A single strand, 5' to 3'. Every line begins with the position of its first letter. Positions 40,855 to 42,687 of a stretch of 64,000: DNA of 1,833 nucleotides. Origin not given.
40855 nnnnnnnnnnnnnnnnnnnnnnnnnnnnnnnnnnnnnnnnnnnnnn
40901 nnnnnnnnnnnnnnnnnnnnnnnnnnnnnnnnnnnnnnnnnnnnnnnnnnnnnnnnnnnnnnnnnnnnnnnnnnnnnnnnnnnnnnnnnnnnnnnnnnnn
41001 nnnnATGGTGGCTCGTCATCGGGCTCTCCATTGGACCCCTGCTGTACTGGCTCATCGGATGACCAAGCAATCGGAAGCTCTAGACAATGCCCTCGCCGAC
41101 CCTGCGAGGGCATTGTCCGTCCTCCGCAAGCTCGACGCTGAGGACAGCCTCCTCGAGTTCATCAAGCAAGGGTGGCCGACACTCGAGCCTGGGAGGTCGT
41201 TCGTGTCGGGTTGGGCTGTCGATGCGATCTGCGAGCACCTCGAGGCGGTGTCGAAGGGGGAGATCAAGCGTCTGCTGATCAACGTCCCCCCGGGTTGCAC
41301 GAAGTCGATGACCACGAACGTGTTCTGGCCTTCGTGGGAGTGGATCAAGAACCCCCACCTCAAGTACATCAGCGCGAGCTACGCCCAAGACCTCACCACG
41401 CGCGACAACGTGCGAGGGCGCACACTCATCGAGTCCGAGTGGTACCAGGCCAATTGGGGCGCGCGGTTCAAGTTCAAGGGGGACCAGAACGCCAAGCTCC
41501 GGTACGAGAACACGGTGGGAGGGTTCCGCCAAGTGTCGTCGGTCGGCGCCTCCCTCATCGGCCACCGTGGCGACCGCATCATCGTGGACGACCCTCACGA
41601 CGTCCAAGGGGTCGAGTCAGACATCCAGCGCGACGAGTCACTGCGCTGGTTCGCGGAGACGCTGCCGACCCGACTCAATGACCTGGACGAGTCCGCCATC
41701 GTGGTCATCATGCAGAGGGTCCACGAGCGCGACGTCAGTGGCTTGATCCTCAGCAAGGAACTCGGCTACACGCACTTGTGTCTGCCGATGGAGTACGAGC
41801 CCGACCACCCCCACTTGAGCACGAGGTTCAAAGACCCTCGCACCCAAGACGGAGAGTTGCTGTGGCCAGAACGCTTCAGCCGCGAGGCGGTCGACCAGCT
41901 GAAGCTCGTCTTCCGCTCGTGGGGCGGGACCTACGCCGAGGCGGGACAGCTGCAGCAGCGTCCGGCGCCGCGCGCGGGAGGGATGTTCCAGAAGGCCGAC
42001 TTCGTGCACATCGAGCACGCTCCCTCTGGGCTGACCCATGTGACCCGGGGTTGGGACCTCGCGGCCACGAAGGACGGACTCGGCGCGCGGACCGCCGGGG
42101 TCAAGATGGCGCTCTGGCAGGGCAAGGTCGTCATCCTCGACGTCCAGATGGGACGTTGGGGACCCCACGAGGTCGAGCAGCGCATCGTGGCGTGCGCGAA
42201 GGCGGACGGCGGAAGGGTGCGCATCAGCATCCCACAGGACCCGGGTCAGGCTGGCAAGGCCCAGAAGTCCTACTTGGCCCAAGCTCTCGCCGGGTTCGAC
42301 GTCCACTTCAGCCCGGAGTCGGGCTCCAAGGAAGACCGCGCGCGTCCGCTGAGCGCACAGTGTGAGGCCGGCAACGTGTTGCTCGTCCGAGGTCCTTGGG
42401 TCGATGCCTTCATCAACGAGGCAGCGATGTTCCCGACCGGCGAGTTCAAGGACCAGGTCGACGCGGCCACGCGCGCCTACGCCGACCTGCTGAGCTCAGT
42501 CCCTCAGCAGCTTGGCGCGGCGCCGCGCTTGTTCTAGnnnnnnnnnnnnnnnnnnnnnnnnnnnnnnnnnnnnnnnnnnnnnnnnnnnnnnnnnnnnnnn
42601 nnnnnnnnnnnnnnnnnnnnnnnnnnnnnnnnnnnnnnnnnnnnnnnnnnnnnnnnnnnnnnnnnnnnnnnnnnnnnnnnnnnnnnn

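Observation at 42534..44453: Leftward early-type gene islet embedded between terminase and portal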

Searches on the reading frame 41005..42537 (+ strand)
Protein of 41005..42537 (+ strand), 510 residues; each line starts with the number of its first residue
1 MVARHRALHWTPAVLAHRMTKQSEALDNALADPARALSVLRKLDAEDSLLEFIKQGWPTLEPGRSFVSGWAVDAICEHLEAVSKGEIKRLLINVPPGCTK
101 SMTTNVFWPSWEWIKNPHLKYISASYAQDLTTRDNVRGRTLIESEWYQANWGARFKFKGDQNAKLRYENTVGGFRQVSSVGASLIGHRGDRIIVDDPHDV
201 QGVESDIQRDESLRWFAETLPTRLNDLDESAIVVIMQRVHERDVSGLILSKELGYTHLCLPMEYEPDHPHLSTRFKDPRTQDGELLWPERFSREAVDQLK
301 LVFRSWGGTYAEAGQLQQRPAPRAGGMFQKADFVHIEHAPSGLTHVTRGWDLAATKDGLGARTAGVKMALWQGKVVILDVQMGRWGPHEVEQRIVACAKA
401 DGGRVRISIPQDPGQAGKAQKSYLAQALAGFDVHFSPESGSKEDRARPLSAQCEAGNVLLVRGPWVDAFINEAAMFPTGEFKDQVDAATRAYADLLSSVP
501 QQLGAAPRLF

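Call 11: search_dna_similar(query=window:41005-42537:+, collection=phages, mode=protein, max_rows=25)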
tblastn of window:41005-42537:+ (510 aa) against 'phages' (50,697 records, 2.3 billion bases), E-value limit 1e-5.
Records with a match: 1720; places in all: 1721; records where one place covers at least 80% of the query: 435.
Best place of each record, by identity: <60% 1720.
By first word of the organism name: Escherichia 256; Pseudomonas 242; Microbacterium 223; Mycobacterium 122; Vibrio 96; Salmonella 79; Gordonia 72; Acinetobacter 54; Klebsiella 51; Erwinia 50; and 81 more.
By host as written in the record: - 167; Microbacterium foliorum NRRL B-24224 SEA 104; Microbacterium foliorum NRRL B-24224 77; Escherichia coli 76; Pseudomonas aeruginosa 75; Mycobacterium smegmatis mc2 155 68; Gordonia terrae 3612 47; Escherichia coli DSM 12242 43; and 426 more.
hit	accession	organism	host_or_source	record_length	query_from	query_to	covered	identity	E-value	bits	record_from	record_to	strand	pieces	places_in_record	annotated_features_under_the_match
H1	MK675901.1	Shewanella phage S0112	Shewanella indica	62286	24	509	95%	53.0%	1e-171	542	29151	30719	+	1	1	terminase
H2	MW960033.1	Rhizobium phage RHph_X3_2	Sinorhizobium americanum X3_2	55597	20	495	93%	46.2%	4e-123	402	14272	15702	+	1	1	terminase large subunit protein | terminase small subunit protein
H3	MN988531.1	Rhizobium phage RHph_Y5A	Rhizobium phaseoli N161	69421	18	492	93%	43.0%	5e-103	345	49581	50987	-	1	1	terminase large subunit protein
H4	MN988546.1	Rhizobium phage RHph_Y2_4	Rhizobium phaseoli Y2_4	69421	18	492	93%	43.0%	5e-103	345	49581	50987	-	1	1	terminase large subunit protein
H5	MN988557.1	Rhizobium phage RHph_Y52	Rhizobium phaseoli IE6794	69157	18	492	93%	43.0%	6e-103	344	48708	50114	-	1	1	terminase large subunit protein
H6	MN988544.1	Rhizobium phage RHph_Y21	Rhizobium phaseoli N841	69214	18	492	93%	43.0%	6e-103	344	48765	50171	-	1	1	terminase large subunit protein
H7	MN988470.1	Rhizobium phage RHph_TM3_3_9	Rhizobium etli T3_9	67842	19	492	93%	42.3%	1e-102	343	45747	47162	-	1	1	terminase large subunit protein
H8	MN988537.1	Rhizobium phage RHph_TM3_3_10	Rhizobium etli T3_10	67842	19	492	93%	42.3%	1e-102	343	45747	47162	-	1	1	terminase large subunit protein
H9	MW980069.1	Rhizobium phage RHEph19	Rhizobium etli sv. phaseoli N561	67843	19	492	93%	42.3%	1e-102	343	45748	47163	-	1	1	terminase large subunit protein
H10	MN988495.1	Rhizobium phage RHph_TM3_3_13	Rhizobium etli T3_13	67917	19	492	93%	42.3%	1e-102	343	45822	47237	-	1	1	terminase large subunit protein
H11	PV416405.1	Erythrobacter phage ZS04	Erythrobacter sp. JL475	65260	21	507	95%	40.4%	2e-101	340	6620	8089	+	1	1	terminase large subunit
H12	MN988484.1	Rhizobium phage RHph_Y60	Rhizobium etli TAL182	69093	18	492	93%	41.0%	9e-100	335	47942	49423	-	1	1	terminase large subunit protein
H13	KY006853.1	Erythrobacter phage vB_EliS_R6L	Erythrobacter litoralis DSM 8509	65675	21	507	95%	39.8%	4e-101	339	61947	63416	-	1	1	terminase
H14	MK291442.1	Paracoccus phage vB_PkoS_Pkon1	Paracoccus kondratievae NCIMB 13773T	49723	37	496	90%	41.5%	3e-90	308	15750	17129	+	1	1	terminase large subunit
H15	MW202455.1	Caudoviricetes sp.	Manatee Spring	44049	20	498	94%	39.6%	3e-92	313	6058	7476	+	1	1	large terminase | terminase small subunit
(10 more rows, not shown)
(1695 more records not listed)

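Call 12: search_protein_families(library=pfam, proteins=[window:41005-42537:+], max_evalue=0.1)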
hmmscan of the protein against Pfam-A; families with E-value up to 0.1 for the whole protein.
window:41005-42537:+ (510 aa): 1 family
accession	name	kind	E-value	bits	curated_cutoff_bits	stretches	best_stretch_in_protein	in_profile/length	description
PF17289.8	Terminase_6C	-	3.1e-11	43.9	22.6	1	349-493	2-153/155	Terminase RNaseH-like domain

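Call 20: find_related_loci(query=window:41005-42537:+, collection=viral_contigs, flank=8000)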
Query window:41005-42537:+ (510 aa) in viral_contigs; peptide patterns used: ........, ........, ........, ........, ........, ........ (x = any residue, [..] = any of these).
16 stretches matched a pattern; 16 encode a relative of the query (tblastn E <= 1e-3); 16 distinct loci.
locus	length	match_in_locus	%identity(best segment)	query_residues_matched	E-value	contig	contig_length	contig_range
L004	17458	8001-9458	83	25-510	0e+0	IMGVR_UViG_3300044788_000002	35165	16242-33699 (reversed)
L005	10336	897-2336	57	24-496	5e-174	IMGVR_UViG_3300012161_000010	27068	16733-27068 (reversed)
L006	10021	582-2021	57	24-496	6e-174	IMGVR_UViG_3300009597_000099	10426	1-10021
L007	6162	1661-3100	57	24-496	7e-176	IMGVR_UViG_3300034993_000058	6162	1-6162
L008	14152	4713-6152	57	24-496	2e-173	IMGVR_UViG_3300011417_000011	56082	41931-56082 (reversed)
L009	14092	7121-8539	56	32-496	2e-165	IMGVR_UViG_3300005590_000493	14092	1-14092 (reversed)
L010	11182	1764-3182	56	32-496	2e-165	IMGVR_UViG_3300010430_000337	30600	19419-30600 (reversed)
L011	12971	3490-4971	53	24-510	4e-163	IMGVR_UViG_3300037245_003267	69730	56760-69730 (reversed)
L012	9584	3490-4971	53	24-510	1e-162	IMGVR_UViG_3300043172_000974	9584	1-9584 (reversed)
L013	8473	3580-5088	49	19-510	7e-156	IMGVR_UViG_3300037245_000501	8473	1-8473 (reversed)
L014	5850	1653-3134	52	22-507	2e-152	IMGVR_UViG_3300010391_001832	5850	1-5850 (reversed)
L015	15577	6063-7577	37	18-488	1e-93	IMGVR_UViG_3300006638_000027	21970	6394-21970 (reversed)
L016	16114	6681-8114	37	40-492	4e-85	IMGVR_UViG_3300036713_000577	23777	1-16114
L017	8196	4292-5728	35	18-489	3e-71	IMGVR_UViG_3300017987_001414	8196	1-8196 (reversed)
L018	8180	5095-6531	35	18-489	2e-70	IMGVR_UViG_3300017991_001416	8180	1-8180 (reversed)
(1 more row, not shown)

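Call 40: get_annotated_region(hit=H1, flank=4000)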
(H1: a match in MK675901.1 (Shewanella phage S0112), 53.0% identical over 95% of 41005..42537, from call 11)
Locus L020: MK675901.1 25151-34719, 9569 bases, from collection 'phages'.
description: Shewanella phage S0112, complete genome.
organism: Shewanella phage S0112 (NCBI taxid 2559821)
taxonomy: Viruses; Duplodnaviria; Heunggongvirae; Uroviricota; Caudoviricetes
host: Shewanella indica; source: -; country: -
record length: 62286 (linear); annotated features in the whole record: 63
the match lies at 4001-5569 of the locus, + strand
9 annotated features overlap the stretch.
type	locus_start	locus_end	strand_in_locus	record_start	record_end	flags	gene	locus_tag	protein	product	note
CDS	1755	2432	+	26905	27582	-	-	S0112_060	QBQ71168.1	alpha/beta hydrolase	-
CDS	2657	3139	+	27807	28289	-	-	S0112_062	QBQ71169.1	putative endolysin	-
CDS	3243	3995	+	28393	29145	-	-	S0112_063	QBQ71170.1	hypothetical protein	gp58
CDS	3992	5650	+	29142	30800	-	-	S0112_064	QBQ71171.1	terminase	-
CDS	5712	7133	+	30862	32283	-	-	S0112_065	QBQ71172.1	hypothetical protein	hypothetical protein RDJLphi1_gp67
CDS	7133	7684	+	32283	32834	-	-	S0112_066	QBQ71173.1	head-tail connector protein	-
CDS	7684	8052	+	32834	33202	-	-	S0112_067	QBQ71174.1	hypothetical protein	hypothetical protein KPP23_082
CDS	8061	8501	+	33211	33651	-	-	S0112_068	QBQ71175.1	hypothetical protein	-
CDS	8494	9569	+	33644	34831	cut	-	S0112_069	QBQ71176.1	hypothetical protein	hypothetical protein RDJLphi1_gp72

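Call 41: get_annotated_region(hit=H11, flank=4000)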
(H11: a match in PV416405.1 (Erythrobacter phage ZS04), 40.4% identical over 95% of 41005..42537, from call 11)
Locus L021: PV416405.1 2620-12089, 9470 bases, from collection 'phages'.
description: Erythrobacter phage ZS04, complete genome.
organism: Erythrobacter phage ZS04 (NCBI taxid 3413946)
taxonomy: Viruses
host: Erythrobacter sp. JL475; source: -; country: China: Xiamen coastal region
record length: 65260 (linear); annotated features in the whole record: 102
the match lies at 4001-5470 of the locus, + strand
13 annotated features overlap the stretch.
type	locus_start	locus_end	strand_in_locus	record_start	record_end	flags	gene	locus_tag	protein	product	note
CDS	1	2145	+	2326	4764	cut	-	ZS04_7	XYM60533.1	DNA methyltransferase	-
CDS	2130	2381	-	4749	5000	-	-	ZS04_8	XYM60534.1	hypothetical protein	-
CDS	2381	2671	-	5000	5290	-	-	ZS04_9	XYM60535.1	hypothetical protein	-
CDS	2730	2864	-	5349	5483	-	-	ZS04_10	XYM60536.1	hypothetical protein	-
CDS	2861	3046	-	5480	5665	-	-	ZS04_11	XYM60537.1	hypothetical protein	-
CDS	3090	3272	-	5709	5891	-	-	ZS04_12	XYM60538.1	hypothetical protein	-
CDS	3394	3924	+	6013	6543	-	-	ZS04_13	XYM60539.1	terminase small subunit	-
CDS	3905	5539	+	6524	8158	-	-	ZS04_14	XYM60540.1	terminase large subunit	-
CDS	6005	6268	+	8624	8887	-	-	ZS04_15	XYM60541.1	hypothetical protein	-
CDS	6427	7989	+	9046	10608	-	-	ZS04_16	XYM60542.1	portal protein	-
CDS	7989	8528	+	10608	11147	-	-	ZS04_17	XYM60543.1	head-tail adaptor Ad1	-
CDS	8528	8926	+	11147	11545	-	-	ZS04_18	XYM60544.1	head closure Hc1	-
CDS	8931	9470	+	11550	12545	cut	-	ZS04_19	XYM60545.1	head morphogenesis protein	-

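Call 42: get_annotated_region(hit=H3, flank=4000)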
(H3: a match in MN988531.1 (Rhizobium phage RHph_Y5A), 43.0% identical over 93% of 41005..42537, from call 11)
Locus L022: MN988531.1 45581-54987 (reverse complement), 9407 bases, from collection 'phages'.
description: Rhizobium phage RHph_Y5A, complete genome.
organism: Rhizobium phage RHph_Y5A (NCBI taxid 2509784)
taxonomy: Viruses; Duplodnaviria; Heunggongvirae; Uroviricota; Caudoviricetes
host: Rhizobium phaseoli N161; source: agricultural lands; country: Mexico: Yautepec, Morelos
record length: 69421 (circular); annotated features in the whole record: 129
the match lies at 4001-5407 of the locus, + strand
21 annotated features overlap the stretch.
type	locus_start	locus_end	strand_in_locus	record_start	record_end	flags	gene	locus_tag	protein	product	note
CDS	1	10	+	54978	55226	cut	-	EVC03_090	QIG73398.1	hypothetical protein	-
CDS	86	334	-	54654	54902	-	-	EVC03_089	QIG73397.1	hypothetical protein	-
CDS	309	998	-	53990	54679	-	-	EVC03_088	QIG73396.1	putative HNH endonuclease protein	-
CDS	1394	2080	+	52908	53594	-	-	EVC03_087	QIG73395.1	terminase small subunit protein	GO_process: GO:0006323 - DNA packaging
CDS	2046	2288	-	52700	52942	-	-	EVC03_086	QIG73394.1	hypothetical protein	-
CDS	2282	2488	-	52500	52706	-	-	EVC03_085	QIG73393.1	hypothetical protein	-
CDS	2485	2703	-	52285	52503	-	-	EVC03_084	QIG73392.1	hypothetical protein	-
CDS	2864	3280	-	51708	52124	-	-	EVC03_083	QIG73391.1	hypothetical protein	-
CDS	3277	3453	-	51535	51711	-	-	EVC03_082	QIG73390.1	hypothetical protein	-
CDS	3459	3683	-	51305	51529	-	-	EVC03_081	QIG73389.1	hypothetical protein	-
CDS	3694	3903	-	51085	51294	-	-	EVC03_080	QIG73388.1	hypothetical protein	-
CDS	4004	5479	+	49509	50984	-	-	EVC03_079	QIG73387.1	terminase large subunit protein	-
CDS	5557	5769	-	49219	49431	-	-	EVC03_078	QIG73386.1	hypothetical protein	-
CDS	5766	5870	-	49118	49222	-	-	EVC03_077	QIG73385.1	hypothetical protein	-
CDS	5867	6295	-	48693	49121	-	-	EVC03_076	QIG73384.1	hypothetical protein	-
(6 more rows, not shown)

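Call 108: find_related_loci(query=A9, collection=genome_contigs, flank=6000)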
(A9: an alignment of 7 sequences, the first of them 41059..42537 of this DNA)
Query A9 (492 aa) in genome_contigs; peptide patterns used: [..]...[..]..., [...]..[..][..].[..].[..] (x = any residue, [..] = any of these).
55 stretches matched a pattern; 26 encode a relative of the query (tblastn E <= 1e-3); 26 distinct loci.
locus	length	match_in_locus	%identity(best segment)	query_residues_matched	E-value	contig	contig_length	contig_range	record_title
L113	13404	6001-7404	60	14-479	3e-178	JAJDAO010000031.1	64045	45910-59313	MAG: Deltaproteobacteria bacterium isolate OFTM73 OFTM73_30, whole genome shotgun sequence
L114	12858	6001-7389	51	12-477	1e-146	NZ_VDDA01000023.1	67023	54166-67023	Methylobacterium terricola strain 17Sr1-39 contig23, whole genome shotgun sequence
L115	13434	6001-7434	52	12-485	1e-146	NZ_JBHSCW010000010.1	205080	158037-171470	Fodinicurvata halophila strain CECT 8472 velvet_auto_127_10, whole genome shotgun sequence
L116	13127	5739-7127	50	12-477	1e-143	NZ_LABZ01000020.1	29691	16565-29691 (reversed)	Methylobacterium tarhaniae strain DSM 25844 contig_20, whole genome shotgun sequence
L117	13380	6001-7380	49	19-482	5e-137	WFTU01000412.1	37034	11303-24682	MAG: Rhodobacteraceae bacterium isolate S139_41 k151_68480, whole genome shotgun sequence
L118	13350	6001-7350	48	30-490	9e-131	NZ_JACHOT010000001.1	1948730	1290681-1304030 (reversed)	Aminobacter niigataensis strain DSM 7050 Ga0373207_01, whole genome shotgun sequence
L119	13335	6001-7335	47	30-481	4e-130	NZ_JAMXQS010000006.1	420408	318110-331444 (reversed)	Mesorhizobium liriopis strain RP14(2022) contig6, whole genome shotgun sequence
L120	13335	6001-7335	47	30-481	1e-129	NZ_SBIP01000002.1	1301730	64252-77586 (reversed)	Neorhizobium lilium strain 24NR ZB100001, whole genome shotgun sequence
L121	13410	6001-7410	48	15-486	1e-128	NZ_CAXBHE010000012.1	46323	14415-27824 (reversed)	MAG: uncultured Brevundimonas sp. isolate ERR2762140_maxbin2_13 ERZ3421837.377, whole genome shotgun sequence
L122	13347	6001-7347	45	30-481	4e-123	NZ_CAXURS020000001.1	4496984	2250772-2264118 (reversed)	Neorhizobium sp. LjRoot104 LJR104c1, whole genome shotgun sequence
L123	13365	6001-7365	45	30-489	5e-123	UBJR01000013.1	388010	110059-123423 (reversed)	Rhizobiales bacterium isolate AFS000733 genome assembly, contig: contig_13, whole genome shotgun sequence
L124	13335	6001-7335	46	30-481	3e-121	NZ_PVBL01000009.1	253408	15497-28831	Neorhizobium sp. T6_25 NODE_9_length_253408_cov_13.9585_ID_2244, whole genome shotgun sequence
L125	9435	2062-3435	47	30-484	4e-120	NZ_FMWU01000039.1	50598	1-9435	Methylobacterium sp. UNC378MF, whole genome shotgun sequence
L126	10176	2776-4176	45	17-477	3e-119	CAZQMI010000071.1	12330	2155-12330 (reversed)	MAG TPA_asm: uncultured Thermoplasmatales archaeon isolate SRP332253_co2_224 genome assembly, contig: NODE_5022_length_1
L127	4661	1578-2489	51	13-311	3e-100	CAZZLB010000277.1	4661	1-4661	MAG TPA_asm: uncultured Rhodoferax sp. isolate SRP124364_co1_277 genome assembly, contig: NODE_23834_length_4661_cov_7.2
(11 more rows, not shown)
